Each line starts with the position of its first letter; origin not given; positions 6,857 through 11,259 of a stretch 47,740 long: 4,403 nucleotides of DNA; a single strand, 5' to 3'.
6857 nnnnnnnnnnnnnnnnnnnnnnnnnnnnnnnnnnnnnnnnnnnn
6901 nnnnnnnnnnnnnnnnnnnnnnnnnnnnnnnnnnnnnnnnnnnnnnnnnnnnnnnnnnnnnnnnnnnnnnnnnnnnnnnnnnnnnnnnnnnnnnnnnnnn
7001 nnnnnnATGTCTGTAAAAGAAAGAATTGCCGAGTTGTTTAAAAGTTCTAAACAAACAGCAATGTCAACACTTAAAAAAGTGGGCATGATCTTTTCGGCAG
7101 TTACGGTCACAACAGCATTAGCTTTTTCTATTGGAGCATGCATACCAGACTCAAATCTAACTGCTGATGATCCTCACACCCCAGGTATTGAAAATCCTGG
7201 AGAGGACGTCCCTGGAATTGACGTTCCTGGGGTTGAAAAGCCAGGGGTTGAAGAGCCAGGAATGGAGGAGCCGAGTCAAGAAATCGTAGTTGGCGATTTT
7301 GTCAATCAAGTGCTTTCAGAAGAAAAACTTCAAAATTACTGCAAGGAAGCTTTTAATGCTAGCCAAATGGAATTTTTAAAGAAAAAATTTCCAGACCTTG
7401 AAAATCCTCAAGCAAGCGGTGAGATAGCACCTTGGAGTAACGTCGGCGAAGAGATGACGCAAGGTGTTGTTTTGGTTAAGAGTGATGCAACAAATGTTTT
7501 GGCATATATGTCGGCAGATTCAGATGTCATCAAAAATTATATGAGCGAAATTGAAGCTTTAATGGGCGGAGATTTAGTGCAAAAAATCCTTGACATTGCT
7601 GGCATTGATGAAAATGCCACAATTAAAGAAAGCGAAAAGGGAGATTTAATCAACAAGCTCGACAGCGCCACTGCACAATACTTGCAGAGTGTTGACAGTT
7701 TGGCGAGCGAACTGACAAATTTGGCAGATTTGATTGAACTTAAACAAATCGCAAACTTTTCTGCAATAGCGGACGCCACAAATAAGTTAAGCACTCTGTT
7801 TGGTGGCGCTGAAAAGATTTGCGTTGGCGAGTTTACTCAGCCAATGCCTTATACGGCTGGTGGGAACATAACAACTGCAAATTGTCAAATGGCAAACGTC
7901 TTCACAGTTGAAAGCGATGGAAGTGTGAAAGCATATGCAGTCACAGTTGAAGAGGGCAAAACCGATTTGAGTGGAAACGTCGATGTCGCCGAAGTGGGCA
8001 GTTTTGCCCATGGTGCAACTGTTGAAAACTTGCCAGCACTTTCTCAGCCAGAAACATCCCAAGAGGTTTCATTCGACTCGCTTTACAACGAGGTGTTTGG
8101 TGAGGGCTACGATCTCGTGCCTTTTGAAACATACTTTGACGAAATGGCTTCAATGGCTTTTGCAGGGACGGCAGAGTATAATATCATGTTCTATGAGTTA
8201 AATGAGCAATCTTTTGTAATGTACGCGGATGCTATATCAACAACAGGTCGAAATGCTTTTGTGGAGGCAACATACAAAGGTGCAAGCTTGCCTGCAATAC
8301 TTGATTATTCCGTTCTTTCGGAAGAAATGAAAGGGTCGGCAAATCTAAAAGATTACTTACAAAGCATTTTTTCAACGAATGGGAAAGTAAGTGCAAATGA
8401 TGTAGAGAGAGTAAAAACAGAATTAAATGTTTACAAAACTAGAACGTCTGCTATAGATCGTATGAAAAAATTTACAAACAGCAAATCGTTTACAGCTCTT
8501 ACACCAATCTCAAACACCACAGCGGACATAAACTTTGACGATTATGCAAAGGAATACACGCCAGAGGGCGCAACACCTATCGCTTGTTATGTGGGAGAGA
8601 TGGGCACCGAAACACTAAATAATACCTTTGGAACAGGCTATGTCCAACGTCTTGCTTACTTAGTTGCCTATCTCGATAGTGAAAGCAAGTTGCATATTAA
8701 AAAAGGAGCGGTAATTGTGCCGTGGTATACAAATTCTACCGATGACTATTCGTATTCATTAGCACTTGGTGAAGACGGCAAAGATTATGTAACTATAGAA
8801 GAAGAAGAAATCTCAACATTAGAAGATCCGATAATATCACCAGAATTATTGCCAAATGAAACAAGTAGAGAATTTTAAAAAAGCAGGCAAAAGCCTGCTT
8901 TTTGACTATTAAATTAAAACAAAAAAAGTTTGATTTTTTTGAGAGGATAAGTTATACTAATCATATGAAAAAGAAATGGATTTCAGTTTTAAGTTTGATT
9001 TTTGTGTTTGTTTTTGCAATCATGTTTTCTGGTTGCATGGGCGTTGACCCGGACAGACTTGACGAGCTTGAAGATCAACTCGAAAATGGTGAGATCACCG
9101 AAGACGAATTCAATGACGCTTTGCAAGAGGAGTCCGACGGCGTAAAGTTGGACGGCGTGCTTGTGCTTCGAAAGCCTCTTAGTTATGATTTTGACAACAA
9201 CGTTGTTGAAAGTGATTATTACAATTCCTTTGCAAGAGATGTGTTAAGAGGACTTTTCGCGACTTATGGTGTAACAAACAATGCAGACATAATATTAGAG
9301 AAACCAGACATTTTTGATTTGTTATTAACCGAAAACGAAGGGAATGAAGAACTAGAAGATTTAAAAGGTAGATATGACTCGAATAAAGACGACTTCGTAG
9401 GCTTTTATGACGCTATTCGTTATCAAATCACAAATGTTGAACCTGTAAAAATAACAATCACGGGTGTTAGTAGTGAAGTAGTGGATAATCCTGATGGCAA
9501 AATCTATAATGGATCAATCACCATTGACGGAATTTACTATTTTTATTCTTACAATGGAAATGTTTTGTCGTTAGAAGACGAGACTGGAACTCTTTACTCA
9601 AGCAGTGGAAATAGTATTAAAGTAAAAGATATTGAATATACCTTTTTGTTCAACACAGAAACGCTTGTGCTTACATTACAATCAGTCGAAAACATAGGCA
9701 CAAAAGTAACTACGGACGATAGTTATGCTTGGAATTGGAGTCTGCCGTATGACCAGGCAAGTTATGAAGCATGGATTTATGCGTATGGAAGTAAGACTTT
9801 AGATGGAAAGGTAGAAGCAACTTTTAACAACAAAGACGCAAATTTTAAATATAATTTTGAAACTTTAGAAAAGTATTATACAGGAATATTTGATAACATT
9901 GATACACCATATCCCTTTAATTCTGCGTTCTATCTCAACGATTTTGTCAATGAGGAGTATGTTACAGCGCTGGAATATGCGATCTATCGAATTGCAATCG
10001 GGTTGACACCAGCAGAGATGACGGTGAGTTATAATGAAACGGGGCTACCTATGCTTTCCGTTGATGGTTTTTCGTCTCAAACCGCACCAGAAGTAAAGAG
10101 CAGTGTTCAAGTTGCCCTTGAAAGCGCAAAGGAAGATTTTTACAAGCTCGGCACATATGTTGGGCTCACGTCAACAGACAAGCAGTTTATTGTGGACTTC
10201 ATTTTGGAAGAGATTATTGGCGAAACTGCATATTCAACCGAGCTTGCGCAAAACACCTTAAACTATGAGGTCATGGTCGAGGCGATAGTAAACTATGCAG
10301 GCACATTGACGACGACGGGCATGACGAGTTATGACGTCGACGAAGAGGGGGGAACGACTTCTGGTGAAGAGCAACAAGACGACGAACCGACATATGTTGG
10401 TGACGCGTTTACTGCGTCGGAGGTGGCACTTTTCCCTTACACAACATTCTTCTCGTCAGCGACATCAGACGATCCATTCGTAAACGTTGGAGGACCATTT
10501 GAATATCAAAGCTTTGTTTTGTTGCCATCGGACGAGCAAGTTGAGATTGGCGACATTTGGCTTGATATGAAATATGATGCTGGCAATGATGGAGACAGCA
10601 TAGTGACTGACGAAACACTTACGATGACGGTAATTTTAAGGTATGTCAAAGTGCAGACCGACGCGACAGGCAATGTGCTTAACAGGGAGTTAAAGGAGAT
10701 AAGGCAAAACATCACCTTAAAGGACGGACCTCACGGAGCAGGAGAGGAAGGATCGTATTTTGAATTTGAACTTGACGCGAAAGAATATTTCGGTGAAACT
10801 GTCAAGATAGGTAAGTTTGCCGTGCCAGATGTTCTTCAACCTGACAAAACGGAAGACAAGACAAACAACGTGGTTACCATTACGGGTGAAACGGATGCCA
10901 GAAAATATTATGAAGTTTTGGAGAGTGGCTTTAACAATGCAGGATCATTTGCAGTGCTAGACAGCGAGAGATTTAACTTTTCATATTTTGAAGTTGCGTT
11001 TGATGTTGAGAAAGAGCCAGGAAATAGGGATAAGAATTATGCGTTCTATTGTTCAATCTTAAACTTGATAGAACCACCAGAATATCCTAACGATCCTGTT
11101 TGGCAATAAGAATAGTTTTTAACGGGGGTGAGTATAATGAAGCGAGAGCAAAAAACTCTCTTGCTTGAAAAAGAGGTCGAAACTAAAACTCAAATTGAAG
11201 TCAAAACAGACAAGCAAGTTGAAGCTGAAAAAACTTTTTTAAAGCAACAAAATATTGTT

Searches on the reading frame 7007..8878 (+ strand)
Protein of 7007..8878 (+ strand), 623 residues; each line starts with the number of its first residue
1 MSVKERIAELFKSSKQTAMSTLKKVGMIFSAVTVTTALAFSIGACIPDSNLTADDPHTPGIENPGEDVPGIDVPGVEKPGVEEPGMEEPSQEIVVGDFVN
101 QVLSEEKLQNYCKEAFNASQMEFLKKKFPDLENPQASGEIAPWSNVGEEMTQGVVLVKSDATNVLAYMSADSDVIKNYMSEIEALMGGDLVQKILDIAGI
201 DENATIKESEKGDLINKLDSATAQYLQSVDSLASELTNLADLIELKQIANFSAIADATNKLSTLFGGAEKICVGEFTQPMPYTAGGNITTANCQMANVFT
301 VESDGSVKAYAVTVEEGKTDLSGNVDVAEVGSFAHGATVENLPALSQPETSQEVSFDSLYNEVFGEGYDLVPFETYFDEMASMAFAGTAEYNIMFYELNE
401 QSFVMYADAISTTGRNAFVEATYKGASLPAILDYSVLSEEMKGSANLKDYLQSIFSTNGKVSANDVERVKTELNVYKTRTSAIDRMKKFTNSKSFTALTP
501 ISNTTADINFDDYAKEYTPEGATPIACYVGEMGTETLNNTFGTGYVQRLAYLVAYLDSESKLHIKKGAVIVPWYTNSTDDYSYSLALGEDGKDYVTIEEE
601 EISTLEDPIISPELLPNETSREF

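Call 11: search_protein_families(library=pfam, proteins=[window:7007-8878:+])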
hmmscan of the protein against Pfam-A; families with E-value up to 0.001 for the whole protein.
window:7007-8878:+ (623 aa): 0 families

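Call 56: find_homologous_proteins(query=window:7007-8875:+, max_evalue=0.00001)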
Query window:7007-8875:+ (623 aa): 42 proteins with E <= 0.00001 among 8000 candidates.
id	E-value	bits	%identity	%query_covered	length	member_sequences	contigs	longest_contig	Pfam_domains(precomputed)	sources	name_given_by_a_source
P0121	0.0e+0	1366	100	100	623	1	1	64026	-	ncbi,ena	-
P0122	0.0e+0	1195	83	100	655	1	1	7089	PF02095.22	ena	-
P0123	0.0e+0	1096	81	100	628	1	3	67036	-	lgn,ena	-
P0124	0.0e+0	1058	77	100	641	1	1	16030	PF02095.22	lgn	-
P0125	0.0e+0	1057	79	100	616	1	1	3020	-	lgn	-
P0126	0.0e+0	1057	79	100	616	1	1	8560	-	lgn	-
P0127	0.0e+0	1048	78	100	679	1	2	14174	-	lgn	-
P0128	4.5e-292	988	75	100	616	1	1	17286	-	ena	-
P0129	8.5e-286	968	69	100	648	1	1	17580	PF02095.22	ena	-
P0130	3.0e-285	966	69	100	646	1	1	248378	PF02095.22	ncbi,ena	-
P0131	5.5e-285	965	68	100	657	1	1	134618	PF02095.22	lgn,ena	-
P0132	5.7e-285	965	70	100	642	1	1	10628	PF02095.22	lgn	-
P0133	9.1e-273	925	65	100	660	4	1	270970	PF02095.22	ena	-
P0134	7.2e-271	918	66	100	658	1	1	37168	PF02095.22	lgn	-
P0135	2.5e-270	917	65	100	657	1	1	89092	PF02095.22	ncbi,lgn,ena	-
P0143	2.1e-144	501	47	96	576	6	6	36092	-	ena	-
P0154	8.7e-128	446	44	95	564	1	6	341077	-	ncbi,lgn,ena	-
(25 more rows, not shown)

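Call 57: find_encoding_contigs(protein=P0130, flank=10000, max_places=3)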
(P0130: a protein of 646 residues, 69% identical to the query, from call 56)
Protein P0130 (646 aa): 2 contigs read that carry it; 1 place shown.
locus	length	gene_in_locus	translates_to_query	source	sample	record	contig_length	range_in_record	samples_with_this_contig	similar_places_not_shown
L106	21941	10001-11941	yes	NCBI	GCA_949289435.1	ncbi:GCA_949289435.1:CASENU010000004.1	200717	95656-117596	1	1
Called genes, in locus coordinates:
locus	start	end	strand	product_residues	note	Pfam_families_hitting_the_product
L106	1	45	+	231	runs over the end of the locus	PF02527:GidB, PF13847:Methyltransf_31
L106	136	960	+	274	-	PF00142:Fer4_NifH, PF01656:CbiA, PF02374:ArsA_ATPase (weak), PF06564:CBP_BcsQ, PF09140:MipZ, PF10609:ParA, PF13614:AAA_31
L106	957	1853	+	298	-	PF02195:ParB_N, PF17762:HTH_ParB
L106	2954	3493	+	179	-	PF00210:Ferritin (weak), PF02915:Rubrerythrin, PF21349:RUBY_RBDX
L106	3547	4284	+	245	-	-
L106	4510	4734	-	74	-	-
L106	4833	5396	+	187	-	-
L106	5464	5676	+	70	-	PF09954:DUF2188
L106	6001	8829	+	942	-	PF02674:Colicin_V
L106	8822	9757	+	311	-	PF01795:Methyltransf_5, PF13847:Methyltransf_31, PF13649:Methyltransf_25 (weak)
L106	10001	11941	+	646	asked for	PF02095:Extensin_1 (weak)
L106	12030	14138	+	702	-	-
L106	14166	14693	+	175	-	-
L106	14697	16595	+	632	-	PF03717:PBP_dimer, PF00905:Transpeptidase, PF03793:PASTA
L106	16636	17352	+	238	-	PF04298:Zn_peptidase_2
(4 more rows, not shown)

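Call 58: find_encoding_contigs(protein=P0143, flank=10000, max_places=6)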
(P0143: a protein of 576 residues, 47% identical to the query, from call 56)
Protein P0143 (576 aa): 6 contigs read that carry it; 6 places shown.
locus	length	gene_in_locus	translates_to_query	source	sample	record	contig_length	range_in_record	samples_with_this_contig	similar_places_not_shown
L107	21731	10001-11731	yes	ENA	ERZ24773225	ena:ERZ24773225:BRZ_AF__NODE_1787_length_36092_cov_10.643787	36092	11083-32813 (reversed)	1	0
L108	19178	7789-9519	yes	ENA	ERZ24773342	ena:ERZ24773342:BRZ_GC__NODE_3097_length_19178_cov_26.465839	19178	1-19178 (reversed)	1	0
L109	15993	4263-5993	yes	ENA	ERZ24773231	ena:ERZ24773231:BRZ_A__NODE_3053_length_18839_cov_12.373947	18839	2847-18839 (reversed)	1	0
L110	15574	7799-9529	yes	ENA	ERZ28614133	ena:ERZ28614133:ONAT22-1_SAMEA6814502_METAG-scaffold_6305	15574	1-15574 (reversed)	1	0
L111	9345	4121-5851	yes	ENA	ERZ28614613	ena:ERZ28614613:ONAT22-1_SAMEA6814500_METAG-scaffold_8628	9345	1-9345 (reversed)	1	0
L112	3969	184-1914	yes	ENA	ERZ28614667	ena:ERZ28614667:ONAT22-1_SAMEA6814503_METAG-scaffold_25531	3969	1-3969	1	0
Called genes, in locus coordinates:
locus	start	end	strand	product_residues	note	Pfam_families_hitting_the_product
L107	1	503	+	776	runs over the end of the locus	-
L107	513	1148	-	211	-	-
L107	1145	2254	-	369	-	PF07478:Dala_Dala_lig_C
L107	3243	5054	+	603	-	PF03235:GmrSD_N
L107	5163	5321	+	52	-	-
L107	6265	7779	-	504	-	PF00078:RVT_1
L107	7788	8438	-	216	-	-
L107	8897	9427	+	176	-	-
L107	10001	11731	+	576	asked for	-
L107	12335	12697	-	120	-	-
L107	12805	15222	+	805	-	-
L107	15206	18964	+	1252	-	-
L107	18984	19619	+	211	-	-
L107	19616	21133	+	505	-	PF11185:DUF2971 (weak)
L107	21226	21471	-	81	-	-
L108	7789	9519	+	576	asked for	-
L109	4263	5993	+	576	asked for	-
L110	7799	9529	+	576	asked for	-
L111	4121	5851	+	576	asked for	-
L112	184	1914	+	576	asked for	-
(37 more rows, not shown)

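Call 59: find_encoding_contigs(protein=P0154, flank=10000, max_places=6)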
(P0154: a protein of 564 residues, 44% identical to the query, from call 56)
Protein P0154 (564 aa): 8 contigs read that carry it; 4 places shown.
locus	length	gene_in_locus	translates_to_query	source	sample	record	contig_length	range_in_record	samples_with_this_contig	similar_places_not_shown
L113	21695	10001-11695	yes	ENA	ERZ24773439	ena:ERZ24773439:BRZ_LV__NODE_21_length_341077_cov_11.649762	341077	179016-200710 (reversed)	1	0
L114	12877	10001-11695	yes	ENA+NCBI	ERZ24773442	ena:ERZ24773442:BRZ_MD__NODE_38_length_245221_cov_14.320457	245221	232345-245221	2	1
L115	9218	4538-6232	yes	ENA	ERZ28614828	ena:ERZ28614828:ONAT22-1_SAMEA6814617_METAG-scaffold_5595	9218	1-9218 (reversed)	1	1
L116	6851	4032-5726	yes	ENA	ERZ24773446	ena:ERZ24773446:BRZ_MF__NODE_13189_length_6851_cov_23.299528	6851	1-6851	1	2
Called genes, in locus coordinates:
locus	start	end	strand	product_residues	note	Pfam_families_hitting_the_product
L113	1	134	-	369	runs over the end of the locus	PF02595:Gly_kinase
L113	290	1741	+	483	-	-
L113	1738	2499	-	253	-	PF13746:Fer4_18 (weak), PF13187:Fer4_9 (faint), PF14697:Fer4_21 (faint), PF12838:Fer4_7 (faint), PF13183:Fer4_8 (faint), PF00037:Fer4 (weak), PF12797:Fer4_2 (faint), PF13484:Fer4_16 (faint)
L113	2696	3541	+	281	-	PF02592:Vut_1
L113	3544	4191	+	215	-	PF00106:adh_short, PF13561:adh_short_C2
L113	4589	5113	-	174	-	PF12724:Flavodoxin_5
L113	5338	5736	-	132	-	-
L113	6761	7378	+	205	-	-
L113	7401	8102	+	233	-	PF07751:Abi_2 (faint)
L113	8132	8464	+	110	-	PF11398:DUF2813 (weak), PF13514:AAA_27 (weak), PF02463:SMC_N, PF13175:AAA_15, PF13555:AAA_29 (faint), PF13476:AAA_23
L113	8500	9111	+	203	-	PF13175:AAA_15, PF13304:AAA_21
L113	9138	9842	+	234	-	-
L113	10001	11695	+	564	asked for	-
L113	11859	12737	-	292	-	PF02899:Phage_int_SAM_1, PF00589:Phage_integrase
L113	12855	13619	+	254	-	-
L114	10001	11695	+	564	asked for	-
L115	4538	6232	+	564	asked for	-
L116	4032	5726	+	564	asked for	-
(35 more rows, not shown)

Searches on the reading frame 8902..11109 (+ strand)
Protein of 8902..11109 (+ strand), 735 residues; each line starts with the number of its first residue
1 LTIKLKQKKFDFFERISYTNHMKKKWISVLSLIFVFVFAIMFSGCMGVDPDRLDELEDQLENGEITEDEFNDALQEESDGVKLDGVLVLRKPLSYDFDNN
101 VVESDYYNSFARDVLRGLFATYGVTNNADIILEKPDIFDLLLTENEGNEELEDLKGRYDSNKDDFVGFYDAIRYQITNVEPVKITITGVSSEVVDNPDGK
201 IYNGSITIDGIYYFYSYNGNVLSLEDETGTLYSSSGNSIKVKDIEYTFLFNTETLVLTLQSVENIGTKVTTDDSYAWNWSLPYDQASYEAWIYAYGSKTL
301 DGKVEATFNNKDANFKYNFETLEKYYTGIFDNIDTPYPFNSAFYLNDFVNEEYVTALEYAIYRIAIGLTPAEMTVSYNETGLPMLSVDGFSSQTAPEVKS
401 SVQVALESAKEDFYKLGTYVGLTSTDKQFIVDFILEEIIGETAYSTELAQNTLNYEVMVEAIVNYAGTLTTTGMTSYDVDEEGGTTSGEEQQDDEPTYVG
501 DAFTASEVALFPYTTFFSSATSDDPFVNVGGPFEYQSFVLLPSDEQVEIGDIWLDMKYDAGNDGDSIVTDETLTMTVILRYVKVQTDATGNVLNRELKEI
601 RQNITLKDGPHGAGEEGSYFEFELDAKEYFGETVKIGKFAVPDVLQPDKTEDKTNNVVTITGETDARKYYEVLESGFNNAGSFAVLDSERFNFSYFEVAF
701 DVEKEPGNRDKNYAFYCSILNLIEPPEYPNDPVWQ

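Call 11: search_protein_families(library=pfam, proteins=[window:8902-11109:+])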
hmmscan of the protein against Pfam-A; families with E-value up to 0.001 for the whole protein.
window:8902-11109:+ (735 aa): 1 family
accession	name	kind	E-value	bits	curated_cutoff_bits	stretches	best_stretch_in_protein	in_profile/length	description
PF09851.14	SHOCT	-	0.0002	21.4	27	1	51-75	1-25/28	Short C-terminal domain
